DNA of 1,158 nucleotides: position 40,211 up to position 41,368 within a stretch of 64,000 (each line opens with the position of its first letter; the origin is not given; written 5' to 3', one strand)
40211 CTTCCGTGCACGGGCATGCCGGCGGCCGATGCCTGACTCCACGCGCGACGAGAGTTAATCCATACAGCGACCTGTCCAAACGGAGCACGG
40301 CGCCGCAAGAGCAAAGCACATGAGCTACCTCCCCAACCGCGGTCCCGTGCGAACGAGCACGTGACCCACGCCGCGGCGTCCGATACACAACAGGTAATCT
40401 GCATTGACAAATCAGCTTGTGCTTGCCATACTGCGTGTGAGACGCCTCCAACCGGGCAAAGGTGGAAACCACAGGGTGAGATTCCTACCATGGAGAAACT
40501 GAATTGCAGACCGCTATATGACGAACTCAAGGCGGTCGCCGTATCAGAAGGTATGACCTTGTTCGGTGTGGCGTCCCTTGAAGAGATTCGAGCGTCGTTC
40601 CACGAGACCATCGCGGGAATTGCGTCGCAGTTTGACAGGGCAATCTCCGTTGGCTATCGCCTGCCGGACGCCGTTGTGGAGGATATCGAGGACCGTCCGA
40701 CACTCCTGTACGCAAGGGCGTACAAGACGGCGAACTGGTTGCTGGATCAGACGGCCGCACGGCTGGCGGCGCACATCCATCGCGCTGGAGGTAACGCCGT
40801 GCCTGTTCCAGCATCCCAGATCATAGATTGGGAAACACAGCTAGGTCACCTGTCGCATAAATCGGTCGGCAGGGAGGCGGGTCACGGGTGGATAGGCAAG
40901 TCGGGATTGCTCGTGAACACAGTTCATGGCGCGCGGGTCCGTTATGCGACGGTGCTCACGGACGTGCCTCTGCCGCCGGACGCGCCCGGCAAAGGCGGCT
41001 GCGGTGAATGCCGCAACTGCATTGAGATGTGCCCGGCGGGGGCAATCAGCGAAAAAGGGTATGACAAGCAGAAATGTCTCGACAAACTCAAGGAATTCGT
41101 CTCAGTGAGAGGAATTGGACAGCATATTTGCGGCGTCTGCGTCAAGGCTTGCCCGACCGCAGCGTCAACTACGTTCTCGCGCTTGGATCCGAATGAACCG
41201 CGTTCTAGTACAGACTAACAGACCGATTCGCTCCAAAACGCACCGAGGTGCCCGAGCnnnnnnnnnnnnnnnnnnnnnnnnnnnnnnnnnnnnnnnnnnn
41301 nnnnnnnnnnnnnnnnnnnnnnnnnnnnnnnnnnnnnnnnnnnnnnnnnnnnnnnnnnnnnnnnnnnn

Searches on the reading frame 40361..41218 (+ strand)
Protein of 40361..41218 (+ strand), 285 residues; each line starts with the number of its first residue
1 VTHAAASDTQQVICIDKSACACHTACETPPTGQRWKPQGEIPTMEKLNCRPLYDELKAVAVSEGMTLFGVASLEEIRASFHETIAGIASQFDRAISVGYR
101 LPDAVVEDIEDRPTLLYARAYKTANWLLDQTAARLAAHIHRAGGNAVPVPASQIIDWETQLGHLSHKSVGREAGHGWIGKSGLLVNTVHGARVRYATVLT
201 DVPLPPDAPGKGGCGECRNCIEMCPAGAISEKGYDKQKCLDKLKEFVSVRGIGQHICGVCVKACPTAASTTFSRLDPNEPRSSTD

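Call 55: search_protein_families(library=pfam, proteins=[window:40361-41218:+], max_evalue=0.00001)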
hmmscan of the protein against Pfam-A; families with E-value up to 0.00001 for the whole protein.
window:40361-41218:+ (285 aa): 1 family
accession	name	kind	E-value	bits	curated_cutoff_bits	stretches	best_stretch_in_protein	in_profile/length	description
PF13484.11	Fer4_16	-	8.5e-07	30.1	30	1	214-242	2-32/66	4Fe-4S double cluster binding domain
